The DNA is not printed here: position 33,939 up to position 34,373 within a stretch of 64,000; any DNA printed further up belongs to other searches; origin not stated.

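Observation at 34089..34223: Unannotated 44-codon ORF: canonical double-glycine leader plus a 15-residue Pro/Ile-rich, Cys-free core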

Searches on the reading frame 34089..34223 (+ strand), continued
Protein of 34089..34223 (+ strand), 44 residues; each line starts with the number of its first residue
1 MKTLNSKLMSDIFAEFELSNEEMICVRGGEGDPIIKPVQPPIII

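Call 42: search_protein_families(library=pfam, alignment_id=A2, max_evalue=1)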
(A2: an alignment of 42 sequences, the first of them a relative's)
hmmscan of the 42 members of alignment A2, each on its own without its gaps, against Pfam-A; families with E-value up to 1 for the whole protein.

A. member 1, L001:10353-11099:+ (249 aa): 16 families
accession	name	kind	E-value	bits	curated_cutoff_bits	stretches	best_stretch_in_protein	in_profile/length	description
PF07719.23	TPR_2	-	2e-07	31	27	1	138-167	5-34/34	Tetratricopeptide repeat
PF13174.12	TPR_6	-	2.7e-07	31.2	26.3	1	205-230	1-26/33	Tetratricopeptide repeat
PF12895.13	ANAPC3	-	3.9e-07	30.7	27.2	2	136-193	25-81/82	Anaphase-promoting complex, cyclosome, subunit 3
PF00515.34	TPR_1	-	3.1e-05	24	27.8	0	136-167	3-34/34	Tetratricopeptide repeat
PF14559.12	TPR_19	-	4.3e-05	24.2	25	1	179-228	2-49/68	Tetratricopeptide repeat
PF13432.12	TPR_16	-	8e-05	23.4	32.7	1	139-187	2-50/65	Tetratricopeptide repeat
PF23914.1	TPR_CcmH_CycH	-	0.00022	21.5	42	1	147-194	100-147/158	Cytochrome c-type biogenesis protein H TPR domain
PF14853.12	Fis1_TPR_C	-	0.00059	20.4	25.3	1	140-176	7-43/53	Fis1 C-terminal tetratricopeptide repeat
PF13428.12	TPR_14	-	0.0037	18.3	23.5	0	139-173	6-40/44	Tetratricopeptide repeat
PF07079.16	DUF1347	-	0.0065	15.6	26.6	1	144-214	473-541/548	Protein of unknown function (DUF1347)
PF09976.15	TPR_21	-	0.014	15.5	25.5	1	141-226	49-135/193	Tetratricopeptide repeat-like domain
PF25062.1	ARM_TT21_N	-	0.034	14.3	40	1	140-198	106-166/222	Tetratricopeptide repeat protein 21 N-terminal ARM repeat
PF24575.1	TPR_Slam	-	0.095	13.6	35.2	1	137-191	50-104/104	Surface lipoprotein assembly modifier, N-terminal TPR repeats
PF25575.1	TPR_BSK1_C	-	0.099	13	42.2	1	145-223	20-96/118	Serine/threonine-protein kinase BSK1-like, TPR repeats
PF25666.1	Partiti_capsid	-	0.1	11.8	27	1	108-214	296-394/632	Partitivirus capsid protein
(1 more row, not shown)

B. families by the number of members that match (of 42 scanned): 62 families (the first 25 are shown)
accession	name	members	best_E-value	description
PF07719.23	TPR_2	42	6.4e-10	Tetratricopeptide repeat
PF13174.12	TPR_6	42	7.4e-10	Tetratricopeptide repeat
PF13432.12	TPR_16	42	1.1e-09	Tetratricopeptide repeat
PF12895.13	ANAPC3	41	1.2e-09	Anaphase-promoting complex, cyclosome, subunit 3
PF14559.12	TPR_19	39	2.4e-08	Tetratricopeptide repeat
PF00515.34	TPR_1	39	1.6e-07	Tetratricopeptide repeat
PF14853.12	Fis1_TPR_C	31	1.3e-07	Fis1 C-terminal tetratricopeptide repeat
PF23914.1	TPR_CcmH_CycH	30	3.1e-05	Cytochrome c-type biogenesis protein H TPR domain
PF13181.12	TPR_8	22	7.1e-05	Tetratricopeptide repeat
PF13428.12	TPR_14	21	0.00014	Tetratricopeptide repeat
PF24575.1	TPR_Slam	19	0.0016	Surface lipoprotein assembly modifier, N-terminal TPR repeats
PF09976.15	TPR_21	13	0.0004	Tetratricopeptide repeat-like domain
PF13424.12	TPR_12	13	0.00055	Tetratricopeptide repeat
PF14561.12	TPR_20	10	0.0024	Tetratricopeptide repeat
PF10255.15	Paf67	8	0.0065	RNA polymerase I-associated factor PAF67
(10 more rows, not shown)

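Call 49: search_solved_structures(query=A3, max_evalue=10, show_alignments=3)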
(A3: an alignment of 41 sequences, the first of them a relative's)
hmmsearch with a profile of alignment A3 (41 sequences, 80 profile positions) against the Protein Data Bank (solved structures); distinct sequences matched with E-value up to 10: 18.
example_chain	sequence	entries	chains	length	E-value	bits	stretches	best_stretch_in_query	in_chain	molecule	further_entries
8fmc_A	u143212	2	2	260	0.12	15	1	4-37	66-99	Kemp Eliminase 1A53-core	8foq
6nw4_A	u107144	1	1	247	0.15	14.6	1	4-37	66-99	Indole-3-glycerol phosphate synthase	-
3nyz_A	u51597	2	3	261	0.16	14.6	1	4-37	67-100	Indole-3-glycerol phosphate synthase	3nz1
3uy8_A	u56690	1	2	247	0.17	14.5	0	4-40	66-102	Kemp eliminase KE59 R5_11/5F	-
3uy7_A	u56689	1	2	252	0.19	14.3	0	4-39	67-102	Kemp eliminase KE59 R1 7/10H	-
3uxa_A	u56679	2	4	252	0.19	14.3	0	4-39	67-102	Kemp eliminase KE59 R1 7/10H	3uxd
3hoj_A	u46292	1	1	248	0.25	13.9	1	4-40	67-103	RETROALDOLASE-22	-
4a2s_A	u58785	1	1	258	0.33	13.5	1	4-40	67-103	INDOLE-3-GLYCEROL PHOSPHATE SYNTHASE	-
5t6r_V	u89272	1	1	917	0.42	13.2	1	15-47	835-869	Maltose binding protein, 60S ribosomal export protein Nmd3 fusion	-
6n8k_v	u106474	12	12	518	0.43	13.2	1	15-47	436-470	60S ribosomal export protein NMD3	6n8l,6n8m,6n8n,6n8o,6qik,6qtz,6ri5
5t62_V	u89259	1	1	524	0.46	13.1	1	15-47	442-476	60S ribosomal export protein NMD3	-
4a2r_A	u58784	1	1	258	0.48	13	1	4-40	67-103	INDOLE-3-GLYCEROL PHOSPHATE SYNTHASE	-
4lt9_A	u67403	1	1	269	0.55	12.8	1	4-40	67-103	Engineered Protein OR404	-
5k7j_A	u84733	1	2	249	0.7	12.5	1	4-40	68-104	Indole-3-glycerol phosphate synthase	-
1igs_A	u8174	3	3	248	0.75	12.4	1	4-40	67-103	INDOLE-3-GLYCEROLPHOSPHATE SYNTHASE | INDOLE-3-GLYCEROL PHOSPHATE SYNTHASE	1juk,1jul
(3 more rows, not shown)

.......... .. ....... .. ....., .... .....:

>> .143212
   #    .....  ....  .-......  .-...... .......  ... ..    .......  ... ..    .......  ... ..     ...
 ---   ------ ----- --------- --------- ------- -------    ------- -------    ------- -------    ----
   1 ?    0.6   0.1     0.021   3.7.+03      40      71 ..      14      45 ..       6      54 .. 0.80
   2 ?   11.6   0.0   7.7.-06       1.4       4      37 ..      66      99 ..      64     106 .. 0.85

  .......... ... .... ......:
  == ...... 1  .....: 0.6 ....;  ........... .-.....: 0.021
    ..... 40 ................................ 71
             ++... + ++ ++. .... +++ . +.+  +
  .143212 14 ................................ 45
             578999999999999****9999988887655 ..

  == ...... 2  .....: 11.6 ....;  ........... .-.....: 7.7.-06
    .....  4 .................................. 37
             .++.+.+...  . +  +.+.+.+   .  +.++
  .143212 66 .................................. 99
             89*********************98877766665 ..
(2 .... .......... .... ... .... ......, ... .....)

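Call 53: search_protein_representatives(alignment_id=A1)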
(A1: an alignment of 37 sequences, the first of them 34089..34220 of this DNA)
Query: 37 sequences, 44 profile positions. Proteins with E-value up to 0.001 (for the whole library): 110; up to 1e-10: 43; up to 1e-30: 0. The best 110 are listed.
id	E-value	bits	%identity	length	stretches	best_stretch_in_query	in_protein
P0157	2.6e-21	91.3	-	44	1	1-44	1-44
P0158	3.6e-20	87.7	-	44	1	1-44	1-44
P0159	6.6e-20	86.8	-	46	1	1-44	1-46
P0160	1.4e-19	85.7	-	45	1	1-44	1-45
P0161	2.5e-18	81.8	-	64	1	1-44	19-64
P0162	1.3e-17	79.5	-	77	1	1-44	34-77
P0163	7.7e-17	77.0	-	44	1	1-44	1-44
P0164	1.4e-16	76.1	-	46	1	1-44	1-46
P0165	1.6e-16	76.0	-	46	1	1-44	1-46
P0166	1.8e-16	75.8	-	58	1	1-44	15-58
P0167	1.9e-16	75.7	-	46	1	1-44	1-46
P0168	2.8e-16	75.2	-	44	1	1-44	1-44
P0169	6.6e-16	74.0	-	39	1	8-44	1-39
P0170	1.1e-15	73.2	-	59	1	1-44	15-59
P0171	1.2e-15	73.1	-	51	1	1-44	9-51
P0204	1.7e-09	53.5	-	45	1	1-44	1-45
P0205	3.2e-09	52.6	-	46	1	1-44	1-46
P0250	1.6e-05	40.8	-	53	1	5-41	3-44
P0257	8.0e-05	38.5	-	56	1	2-41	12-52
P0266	6.6e-04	35.6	-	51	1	18-39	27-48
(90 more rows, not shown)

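Call 56: search_protein_families(library=ncbifam, alignment_id=A1, max_evalue=10)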
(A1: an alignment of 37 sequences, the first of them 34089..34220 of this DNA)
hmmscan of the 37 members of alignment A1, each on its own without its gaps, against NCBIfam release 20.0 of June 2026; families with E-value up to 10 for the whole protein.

A. member 1, window:34089-34220:+ (44 aa): 0 families

B. families by the number of members that match (of 37 scanned): 4 families
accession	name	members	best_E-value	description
TIGR04149.1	GG_sam_targ_CFB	8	0.032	TIGR04149 family rSAM-modified RiPP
TIGR04194.1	grasp_w_spasm_A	3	0.0017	grasp-with-spasm system A modified peptide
TIGR03893.1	lant_SP_1948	3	0.023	lichenicidin A2 family type 2 lantibiotic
NF046113.1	BLP_Lacticasei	2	0.14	bacteriocin-like peptide, LSEI_2386 family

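Call 62: search_solved_structures(query=L001:6666-9767:-, max_evalue=0.01)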
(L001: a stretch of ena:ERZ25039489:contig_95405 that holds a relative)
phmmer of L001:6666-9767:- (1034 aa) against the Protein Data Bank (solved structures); distinct sequences matched with E-value up to 0.01: 45.
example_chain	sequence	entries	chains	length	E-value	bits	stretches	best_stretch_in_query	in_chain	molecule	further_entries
9qhb_A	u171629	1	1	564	1e-32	116.4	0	100-171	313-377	Engineered tetratricopeptide repeat protein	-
9qhc_A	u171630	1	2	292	1.3e-18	69.7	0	100-171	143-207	Engineered tetratricopeptide repeat protein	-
8bu0_A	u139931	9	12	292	1.9e-17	65.8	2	100-172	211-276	Consensus tetratricopeptide repeat protein | Crystal structure of an 8-repeat consensus TPR superhelix with Zinc. | Monomer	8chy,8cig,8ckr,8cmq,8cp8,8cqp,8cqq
8ch0_A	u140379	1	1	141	6.4e-10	41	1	100-171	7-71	Consensus tetratricopeptide repeat protein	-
2fo7_A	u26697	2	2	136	6.8e-10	40.9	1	100-171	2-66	SYNTHETIC CONSENSUS TPR PROTEIN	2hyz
5o01_A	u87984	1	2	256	4e-09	38.3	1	104-256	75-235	BKLC (bacterial kinesin-light chain-like)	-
5o09_1C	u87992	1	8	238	4.2e-09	38.3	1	104-255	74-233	Bacterial kinesin light chain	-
5oj8_A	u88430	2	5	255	4e-08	35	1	132-339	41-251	Kinesin light chain 1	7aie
5a6c_A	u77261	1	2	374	6.5e-08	34.3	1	140-254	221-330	G-PROTEIN-SIGNALING MODULATOR 2, AFADIN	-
4g2v_A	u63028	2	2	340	7.7e-08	34.1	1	140-251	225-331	G-protein-signaling modulator 2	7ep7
3ro2_A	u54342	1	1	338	8.1e-08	34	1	140-251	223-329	G-protein-signaling modulator 2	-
6hc2_A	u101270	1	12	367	8.4e-08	33.9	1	140-255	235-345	G-protein-signaling modulator 2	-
3nf1_A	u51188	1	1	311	1e-07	33.6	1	140-339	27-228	Kinesin light chain 1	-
4wng_A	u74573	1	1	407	1.1e-07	33.6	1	140-258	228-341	G-protein-signaling modulator 2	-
3sf4_A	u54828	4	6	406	1.1e-07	33.6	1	140-258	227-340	G-protein-signaling modulator 2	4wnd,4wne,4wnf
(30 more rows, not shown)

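Call 67: find_related_loci(query=A2, collection=metagenome_contigs, flank=10000)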
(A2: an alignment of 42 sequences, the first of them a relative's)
Query A2 (249 aa) in metagenome_contigs; peptide patterns used: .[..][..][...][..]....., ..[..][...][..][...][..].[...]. (x = any residue, [..] = any of these).
600 stretches matched a pattern (row limit reached: there are more); 310 encode a relative of the query (tblastn E <= 1e-3); the best 80 are kept; 80 distinct loci.
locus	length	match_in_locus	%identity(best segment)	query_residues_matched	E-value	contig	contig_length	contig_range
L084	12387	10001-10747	80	1-249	3e-137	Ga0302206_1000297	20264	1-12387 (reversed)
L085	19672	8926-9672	81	1-249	4e-137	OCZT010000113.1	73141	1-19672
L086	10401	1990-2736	80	1-249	2e-136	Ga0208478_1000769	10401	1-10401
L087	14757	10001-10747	77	1-249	1e-131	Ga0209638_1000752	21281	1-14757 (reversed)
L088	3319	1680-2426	77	1-249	1e-135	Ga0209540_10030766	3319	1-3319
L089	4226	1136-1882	79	1-249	2e-131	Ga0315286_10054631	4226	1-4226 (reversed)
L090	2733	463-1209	76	1-249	4e-135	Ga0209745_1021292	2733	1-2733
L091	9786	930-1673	77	1-249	4e-128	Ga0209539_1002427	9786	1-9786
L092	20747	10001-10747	74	1-249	3e-125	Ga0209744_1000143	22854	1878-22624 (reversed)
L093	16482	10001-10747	74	1-249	3e-125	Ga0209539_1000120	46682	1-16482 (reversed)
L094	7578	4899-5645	73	1-249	5e-125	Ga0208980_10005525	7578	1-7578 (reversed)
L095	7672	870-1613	71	1-248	2e-123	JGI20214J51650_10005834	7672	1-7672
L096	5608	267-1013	73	1-249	4e-122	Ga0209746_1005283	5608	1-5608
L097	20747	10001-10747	73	1-249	6e-122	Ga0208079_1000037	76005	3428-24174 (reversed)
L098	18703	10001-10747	73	1-249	1e-121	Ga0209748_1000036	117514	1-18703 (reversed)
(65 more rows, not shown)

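Call 73: search_protein_families(library=pfam, proteins=[L065:105-845:+, L065:858-1577:+, L065:1574-2551:+, L069:58-804:+, L069:809-1723:+, L069:1767-2438:+], max_evalue=0.001)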
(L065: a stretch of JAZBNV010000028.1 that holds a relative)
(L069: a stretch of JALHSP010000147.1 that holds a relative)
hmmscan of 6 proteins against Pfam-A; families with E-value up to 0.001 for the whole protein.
L065:105-845:+ (246 aa): 1 family
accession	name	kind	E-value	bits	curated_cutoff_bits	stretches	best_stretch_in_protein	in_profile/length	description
PF03746.21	LamB_YcsF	-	5.7e-88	295.1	22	1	4-236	1-238/239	LamB/YcsF family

L065:858-1577:+ (239 aa): 1 family
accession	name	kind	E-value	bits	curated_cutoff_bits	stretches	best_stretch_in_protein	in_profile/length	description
PF02682.21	CT_C_D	-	1.1e-70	237.8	22.1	1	1-203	1-202/202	Carboxyltransferase domain, subdomain C and D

L065:1574-2551:+ (325 aa): 1 family
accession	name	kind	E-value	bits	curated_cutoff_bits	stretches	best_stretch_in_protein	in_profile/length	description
PF02626.20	CT_A_B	-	4.8e-82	275.9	25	1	26-288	1-260/261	Carboxyltransferase domain, subdomain A and B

L069:58-804:+ (248 aa): 1 family
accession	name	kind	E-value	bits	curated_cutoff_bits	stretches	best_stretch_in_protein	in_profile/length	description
PF18935.5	DUF5683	-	1.3e-05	25.7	26.7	1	122-180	9-63/151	Family of unknown function (DUF5683)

L069:809-1723:+ (304 aa): 1 family
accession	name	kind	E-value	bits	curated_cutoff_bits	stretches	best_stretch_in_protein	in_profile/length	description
PF00656.27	Peptidase_C14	-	5.9e-14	52.7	21.4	1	73-270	3-206/233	Caspase domain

L069:1767-2438:+ (223 aa): 2 families
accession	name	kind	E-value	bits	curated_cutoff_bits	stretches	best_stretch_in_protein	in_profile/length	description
PF00041.27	fn3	-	2e-05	25.1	25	0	164-215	36-78/84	Fibronectin type III domain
PF16974.11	NAR2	-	0.00066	19.7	26.6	0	194-218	101-126/142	High-affinity nitrate transporter accessory, Ig-like domain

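Call 74: search_protein_families(library=ncbifam, proteins=[L001:12030-13967:-, L001:2291-2470:+, L001:6663-9830:-, L001:10353-11102:+], max_evalue=0.001)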
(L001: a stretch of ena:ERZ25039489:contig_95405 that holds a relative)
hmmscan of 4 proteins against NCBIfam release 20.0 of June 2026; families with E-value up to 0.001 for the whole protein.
L001:12030-13967:- (645 aa): 39 families (the best 25 are shown)
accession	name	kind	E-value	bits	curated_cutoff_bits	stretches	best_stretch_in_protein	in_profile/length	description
NF052230.1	T9SS_PorE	exception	3.7e-97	326.2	600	1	74-620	65-599/648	PorE family type IX secretion system protein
NF053607.1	CHU_0125_OmpA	equivalog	1.5e-95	321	620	1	35-642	22-638/639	CHU_0125 family OmpA-like outer membrane integrity protein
NF053611.1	YiaD_Gzip_OmpA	equivalog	3.6e-33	115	175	1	536-640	102-206/206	YiaD family glycine zipper/OmpA-like lipoprotein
NF053612.1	anchor_PA1041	equivalog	3e-29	102.6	250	1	535-640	130-235/236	PA1041 family peptidoglycan-binding anchor lipoprotein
NF053613.1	OMP_toxin_LptF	equivalog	2.8e-27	96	400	1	527-641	132-246/256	lipotoxin F family OmpA-related lipoprotein LptF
NF045787.1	OmpABordt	equivalog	2.1e-24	86.3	200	1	536-642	85-191/194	outer membrane protein OmpA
NF053585.1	OMP_LP_YfiB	equivalog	1.2e-22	80.5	128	1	531-636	50-156/163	outer membrane lipoprotein YfiB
TIGR02802.1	Pal_lipo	equivalog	1e-20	73.8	125.35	1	538-638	2-102/104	peptidoglycan-associated lipoprotein Pal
TIGR03789.1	pdsO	hypoth_equivalog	3.7e-20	72.6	152.2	1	534-636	137-239/243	sortase-associated OmpA-like protein PdsO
NF008071.1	PRK10808.1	equivalog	7e-20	71.7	277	1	535-628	229-325/358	porin OmpA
NF007804.1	PRK10510.1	equivalog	5e-18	65.3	307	1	536-639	112-215/219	OmpA family lipoprotein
NF033763.1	exchanger_TraB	exception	6.3e-17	60.7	700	1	534-640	390-497/522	outer membrane exchange protein TraB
NF006541.1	PRK09038.1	equivalog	1e-16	61.4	283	1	536-638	141-246/253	flagellar motor protein MotD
NF045788.1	Omp38Acinit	equivalog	5.3e-16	58.6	500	1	524-640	228-346/354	outer membrane protein Omp38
NF047620.1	FlgprotMotYVib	equivalog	3.8e-15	56.3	400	1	535-636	160-262/271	flagellar protein MotY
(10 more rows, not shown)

L001:2291-2470:+ (59 aa): 0 families

L001:6663-9830:- (1055 aa): 2 families
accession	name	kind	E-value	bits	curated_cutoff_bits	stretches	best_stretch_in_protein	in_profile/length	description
TIGR02521.1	type_IV_pilW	equivalog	6.9e-05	22.5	154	1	244-368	29-138/234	type IV pilus biogenesis/stability protein PilW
NF040586.1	FxSxx_TPR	equivalog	0.00011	20.8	300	1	154-379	507-734/830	FxSxx-COOH system tetratricopeptide repeat protein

L001:10353-11102:+ (249 aa): 6 families
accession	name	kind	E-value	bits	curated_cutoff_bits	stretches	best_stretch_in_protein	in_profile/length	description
TIGR02917.1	PEP_TPR_lipo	equivalog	1.3e-06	26.7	312.2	1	135-226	262-351/899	XrtA/PEP-CTERM system TPR-repeat protein PrsT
NF040959.1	MamA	equivalog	2.1e-06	27.3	200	1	134-225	71-160/204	magnetosome protein MamA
TIGR02552.1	LcrH_SycD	equivalog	2.5e-05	24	104.8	1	139-229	23-111/136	SycD/LcrH family type III secretion system chaperone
TIGR02795.1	tol_pal_ybgF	equivalog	0.00022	21.8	90.1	0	110-196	21-104/119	tol-pal system protein YbgF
TIGR03939.1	PGA_TPR_OMP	equivalog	0.00038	18.8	366.65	1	146-229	98-177/800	poly-beta-1,6 N-acetyl-D-glucosamine export porin PgaA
TIGR02521.1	type_IV_pilW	equivalog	0.00055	19.6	154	0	136-228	67-159/234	type IV pilus biogenesis/stability protein PilW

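Call 87: find_encoding_contigs(protein=P0257, flank=10000, max_places=2)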
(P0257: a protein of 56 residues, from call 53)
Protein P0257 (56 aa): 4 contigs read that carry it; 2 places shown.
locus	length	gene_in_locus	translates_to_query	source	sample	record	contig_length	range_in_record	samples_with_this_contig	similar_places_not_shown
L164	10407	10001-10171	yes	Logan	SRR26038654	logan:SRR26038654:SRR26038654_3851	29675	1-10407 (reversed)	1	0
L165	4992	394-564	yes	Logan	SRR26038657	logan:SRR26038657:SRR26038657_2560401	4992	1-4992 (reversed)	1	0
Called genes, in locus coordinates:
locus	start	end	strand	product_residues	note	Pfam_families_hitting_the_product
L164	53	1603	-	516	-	PF03968:LptD_N (faint), PF13100:OstA_2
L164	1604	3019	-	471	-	PF13145:Rotamase_2 (faint), PF13616:Rotamase_3, PF00639:Rotamase, PF13616:Rotamase_3 (weak), PF00639:Rotamase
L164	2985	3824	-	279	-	-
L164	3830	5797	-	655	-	PF13616:Rotamase_3, PF00639:Rotamase, PF13616:Rotamase_3, PF00639:Rotamase, PF13145:Rotamase_2 (weak)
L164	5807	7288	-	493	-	PF00478:IMPDH, PF01070:FMN_dh (weak), PF00571:CBS, PF03060:NMO (weak), PF04131:NanE (faint)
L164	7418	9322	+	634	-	PF00270:DEAD, PF00271:Helicase_C, PF16124:RecQ_Zn_bind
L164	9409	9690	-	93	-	-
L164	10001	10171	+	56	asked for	-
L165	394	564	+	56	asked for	-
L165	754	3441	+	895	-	PF13176:TPR_7 (faint), PF13374:TPR_10 (faint), PF00515:TPR_1, PF07719:TPR_2 (weak), PF13181:TPR_8 (faint), PF13424:TPR_12 (weak), PF13424:TPR_12, PF12770:CHAT, +2 more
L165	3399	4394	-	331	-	PF13174:TPR_6 (faint), PF07719:TPR_2 (faint), PF13432:TPR_16 (faint)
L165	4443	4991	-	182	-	?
